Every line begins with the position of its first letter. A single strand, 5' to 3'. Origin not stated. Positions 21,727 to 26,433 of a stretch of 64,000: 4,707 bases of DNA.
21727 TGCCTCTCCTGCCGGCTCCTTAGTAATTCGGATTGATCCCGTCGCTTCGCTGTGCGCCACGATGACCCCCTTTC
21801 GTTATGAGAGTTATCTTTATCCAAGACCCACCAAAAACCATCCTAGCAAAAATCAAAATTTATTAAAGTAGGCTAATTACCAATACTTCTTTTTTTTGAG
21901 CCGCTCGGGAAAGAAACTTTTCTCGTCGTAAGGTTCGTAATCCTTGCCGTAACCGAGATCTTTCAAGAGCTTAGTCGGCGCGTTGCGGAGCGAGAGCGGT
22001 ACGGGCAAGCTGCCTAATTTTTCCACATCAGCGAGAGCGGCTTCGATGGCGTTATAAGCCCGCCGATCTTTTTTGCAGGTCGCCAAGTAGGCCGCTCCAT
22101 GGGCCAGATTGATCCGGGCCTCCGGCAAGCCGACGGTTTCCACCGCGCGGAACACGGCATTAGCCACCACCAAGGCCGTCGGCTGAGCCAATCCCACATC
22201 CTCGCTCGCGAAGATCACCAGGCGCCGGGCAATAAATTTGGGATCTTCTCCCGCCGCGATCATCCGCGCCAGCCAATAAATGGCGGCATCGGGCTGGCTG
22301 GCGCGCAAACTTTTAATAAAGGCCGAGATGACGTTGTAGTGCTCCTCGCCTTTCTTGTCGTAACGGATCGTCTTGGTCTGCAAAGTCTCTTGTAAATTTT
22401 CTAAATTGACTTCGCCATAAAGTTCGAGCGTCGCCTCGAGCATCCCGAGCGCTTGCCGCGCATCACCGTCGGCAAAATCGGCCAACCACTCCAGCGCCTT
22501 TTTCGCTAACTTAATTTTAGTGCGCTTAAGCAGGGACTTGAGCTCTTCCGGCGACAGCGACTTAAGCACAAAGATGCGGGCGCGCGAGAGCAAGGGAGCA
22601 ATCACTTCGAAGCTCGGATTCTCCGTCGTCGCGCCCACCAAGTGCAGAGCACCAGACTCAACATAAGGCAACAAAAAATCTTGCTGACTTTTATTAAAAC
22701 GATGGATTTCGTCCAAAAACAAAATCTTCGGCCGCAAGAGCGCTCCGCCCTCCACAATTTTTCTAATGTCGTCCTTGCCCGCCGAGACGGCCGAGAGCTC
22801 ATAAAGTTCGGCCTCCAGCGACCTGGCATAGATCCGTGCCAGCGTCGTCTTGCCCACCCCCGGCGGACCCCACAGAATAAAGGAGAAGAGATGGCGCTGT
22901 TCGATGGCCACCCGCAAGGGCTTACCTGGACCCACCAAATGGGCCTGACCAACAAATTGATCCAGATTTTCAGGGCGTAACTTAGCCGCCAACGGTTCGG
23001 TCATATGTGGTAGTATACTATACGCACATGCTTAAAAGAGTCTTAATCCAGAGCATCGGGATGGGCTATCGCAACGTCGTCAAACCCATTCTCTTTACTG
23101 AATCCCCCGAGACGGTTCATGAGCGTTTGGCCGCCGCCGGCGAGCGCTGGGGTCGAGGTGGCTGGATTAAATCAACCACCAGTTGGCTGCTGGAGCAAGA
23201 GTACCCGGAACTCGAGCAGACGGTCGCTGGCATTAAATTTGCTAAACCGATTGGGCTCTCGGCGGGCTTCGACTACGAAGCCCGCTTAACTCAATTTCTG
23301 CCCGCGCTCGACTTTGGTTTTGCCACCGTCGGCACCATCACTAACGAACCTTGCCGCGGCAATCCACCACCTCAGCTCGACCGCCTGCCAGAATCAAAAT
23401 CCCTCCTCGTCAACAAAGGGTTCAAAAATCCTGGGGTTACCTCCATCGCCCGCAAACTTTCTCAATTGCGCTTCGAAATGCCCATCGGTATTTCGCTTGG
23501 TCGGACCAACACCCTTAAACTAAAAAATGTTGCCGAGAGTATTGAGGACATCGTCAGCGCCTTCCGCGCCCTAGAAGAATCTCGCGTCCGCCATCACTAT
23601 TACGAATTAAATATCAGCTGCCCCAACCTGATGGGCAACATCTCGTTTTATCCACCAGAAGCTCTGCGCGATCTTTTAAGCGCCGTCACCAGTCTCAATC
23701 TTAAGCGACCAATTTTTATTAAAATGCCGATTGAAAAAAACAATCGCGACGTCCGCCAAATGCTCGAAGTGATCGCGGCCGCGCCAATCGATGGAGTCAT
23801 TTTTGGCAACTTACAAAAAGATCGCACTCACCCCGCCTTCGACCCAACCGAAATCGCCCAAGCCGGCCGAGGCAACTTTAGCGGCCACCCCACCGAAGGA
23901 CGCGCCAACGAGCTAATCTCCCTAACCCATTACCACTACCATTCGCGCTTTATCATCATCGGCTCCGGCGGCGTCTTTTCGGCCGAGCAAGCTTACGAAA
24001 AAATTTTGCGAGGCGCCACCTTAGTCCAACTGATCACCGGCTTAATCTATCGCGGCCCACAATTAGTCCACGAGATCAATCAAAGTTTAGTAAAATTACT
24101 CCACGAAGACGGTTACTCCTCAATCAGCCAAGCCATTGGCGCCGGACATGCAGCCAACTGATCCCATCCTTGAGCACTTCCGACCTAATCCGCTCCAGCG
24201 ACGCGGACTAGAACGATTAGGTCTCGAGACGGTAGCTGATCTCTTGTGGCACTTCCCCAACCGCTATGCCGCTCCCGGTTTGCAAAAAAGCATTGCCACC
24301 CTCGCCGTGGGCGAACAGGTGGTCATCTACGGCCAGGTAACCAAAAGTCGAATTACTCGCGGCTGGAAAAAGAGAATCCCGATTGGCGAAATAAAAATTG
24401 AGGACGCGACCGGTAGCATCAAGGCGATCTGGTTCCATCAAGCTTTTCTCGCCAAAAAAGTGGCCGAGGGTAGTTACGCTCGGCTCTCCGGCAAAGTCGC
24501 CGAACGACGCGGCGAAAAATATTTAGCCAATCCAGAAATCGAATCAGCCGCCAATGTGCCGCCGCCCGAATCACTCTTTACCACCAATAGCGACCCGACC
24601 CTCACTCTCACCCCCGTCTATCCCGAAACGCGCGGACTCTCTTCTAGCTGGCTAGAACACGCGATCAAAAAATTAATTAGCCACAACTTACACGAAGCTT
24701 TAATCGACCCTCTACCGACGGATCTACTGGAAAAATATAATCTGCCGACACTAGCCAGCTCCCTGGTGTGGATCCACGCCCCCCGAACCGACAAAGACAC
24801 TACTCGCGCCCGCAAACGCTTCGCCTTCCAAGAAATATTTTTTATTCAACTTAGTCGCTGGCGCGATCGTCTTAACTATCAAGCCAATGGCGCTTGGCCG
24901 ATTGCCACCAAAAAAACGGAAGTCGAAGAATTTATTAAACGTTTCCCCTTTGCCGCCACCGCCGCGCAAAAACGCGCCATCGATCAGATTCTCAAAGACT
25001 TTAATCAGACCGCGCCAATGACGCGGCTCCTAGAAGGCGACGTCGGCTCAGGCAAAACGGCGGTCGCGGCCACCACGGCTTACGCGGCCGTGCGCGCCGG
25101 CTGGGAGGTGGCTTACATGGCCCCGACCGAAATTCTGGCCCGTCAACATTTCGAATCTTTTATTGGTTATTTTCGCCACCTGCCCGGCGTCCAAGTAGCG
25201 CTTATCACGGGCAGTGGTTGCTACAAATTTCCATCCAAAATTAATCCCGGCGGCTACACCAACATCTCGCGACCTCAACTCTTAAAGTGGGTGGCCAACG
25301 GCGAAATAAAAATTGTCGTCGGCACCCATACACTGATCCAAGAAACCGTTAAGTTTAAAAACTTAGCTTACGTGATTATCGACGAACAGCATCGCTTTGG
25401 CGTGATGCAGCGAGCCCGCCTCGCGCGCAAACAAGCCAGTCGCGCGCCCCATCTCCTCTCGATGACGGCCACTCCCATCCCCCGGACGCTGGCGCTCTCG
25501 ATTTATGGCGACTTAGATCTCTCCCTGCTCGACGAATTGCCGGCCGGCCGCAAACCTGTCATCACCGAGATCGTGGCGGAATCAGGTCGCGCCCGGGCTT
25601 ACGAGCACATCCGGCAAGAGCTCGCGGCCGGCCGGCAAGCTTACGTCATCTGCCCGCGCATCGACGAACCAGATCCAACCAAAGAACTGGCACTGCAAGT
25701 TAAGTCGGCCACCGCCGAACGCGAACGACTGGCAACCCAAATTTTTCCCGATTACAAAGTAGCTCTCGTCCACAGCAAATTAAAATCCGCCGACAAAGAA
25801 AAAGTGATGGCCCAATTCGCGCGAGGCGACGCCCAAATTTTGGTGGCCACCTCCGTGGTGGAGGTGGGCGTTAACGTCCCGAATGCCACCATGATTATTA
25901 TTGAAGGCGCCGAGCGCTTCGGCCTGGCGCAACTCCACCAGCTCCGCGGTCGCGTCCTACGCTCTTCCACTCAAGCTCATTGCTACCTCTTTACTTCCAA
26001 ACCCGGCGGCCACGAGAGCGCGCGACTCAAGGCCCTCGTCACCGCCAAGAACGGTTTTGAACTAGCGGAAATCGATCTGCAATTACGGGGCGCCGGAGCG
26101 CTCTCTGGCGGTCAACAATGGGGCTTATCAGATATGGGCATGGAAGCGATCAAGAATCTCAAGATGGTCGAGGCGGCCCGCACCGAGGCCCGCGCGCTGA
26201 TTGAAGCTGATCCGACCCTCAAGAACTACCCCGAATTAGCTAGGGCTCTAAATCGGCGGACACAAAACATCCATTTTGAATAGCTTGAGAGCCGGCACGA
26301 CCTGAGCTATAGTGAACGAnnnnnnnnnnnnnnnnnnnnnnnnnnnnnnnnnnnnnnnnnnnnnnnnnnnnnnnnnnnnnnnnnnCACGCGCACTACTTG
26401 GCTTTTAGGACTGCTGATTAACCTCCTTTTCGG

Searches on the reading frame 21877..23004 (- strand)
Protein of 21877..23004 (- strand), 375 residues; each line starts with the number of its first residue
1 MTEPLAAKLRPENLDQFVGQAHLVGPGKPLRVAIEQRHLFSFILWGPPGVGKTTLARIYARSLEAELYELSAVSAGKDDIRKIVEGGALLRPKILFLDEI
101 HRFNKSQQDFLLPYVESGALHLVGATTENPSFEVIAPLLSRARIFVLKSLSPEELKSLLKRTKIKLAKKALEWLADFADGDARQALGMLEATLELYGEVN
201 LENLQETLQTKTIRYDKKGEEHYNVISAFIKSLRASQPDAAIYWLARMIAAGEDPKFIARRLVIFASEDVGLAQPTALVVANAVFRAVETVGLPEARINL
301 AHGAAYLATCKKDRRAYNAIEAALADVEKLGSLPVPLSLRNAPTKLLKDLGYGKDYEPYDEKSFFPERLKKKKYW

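Call 43: search_protein_families(library=pfam, proteins=[window:21877-23004:-], max_evalue=0.0001)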
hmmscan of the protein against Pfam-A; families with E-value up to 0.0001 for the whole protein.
window:21877-23004:- (375 aa): 8 families
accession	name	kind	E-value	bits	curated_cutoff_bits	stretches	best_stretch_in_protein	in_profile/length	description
PF12002.13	MgsA_C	-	2.1e-50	171.3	27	1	236-374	2-147/167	MgsA AAA+ ATPase C terminal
PF16193.11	AAA_assoc_2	-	8e-25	87.3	34.3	1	162-234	3-81/81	AAA C-terminal domain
PF00004.35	AAA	-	3.7e-15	57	21.2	1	43-146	2-127/131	ATPase family associated with various cellular activities (AAA)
PF05496.18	RuvB_N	-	5.7e-15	55.9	27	1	9-123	1-116/159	Holliday junction DNA helicase RuvB P-loop domain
PF07728.20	AAA_5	-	9.9e-09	35.8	22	1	42-129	2-104/139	AAA domain (dynein-related subfamily)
PF13191.12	AAA_16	-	2.1e-05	25.5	32.6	0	41-66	26-51/167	AAA ATPase domain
PF13401.12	AAA_22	-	8.3e-05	23.4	27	0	43-69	9-38/130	AAA domain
PF01078.27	Mg_chelatase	-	8.8e-05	22.4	20.3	0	30-60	15-43/207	Magnesium chelatase, subunit ChlI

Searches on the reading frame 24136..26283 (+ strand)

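Call 43: search_protein_families(library=pfam, proteins=[window:24136-26283:+], max_evalue=0.0001)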
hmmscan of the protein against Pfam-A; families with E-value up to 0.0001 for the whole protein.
window:24136-26283:+ (715 aa): 8 families
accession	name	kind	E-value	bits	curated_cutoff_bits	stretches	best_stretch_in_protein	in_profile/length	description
PF00270.35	DEAD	-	1.2e-24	87.4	26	1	275-451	1-163/167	DEAD/DEAH box helicase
PF00271.37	Helicase_C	-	8.4e-19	68.3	23.5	1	492-610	6-109/110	Helicase conserved C-terminal domain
PF04851.21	ResIII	-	1.1e-12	48.6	22.5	1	276-447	6-162/164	Type III restriction enzyme, res subunit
PF17191.10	RecG_wedge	-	1.5e-11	44.6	23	1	25-182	16-160/162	RecG wedge domain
PF19833.4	RecG_dom3_C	-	2e-09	37.8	26.8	1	639-711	3-75/87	ATP-dependent DNA helicase RecG, domain 3, C-terminal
PF01336.31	tRNA_anti-codon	-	4.1e-07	30.3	27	1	62-136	1-73/75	OB-fold nucleic acid binding domain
PF22590.2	Cas3-like_C_2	-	1.2e-05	25.9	27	1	521-610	11-104/106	CRISPR-associated nuclease/helicase Cas3, C-terminal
PF13604.12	AAA_30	-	5.5e-05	23.4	27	0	275-337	3-61/191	AAA domain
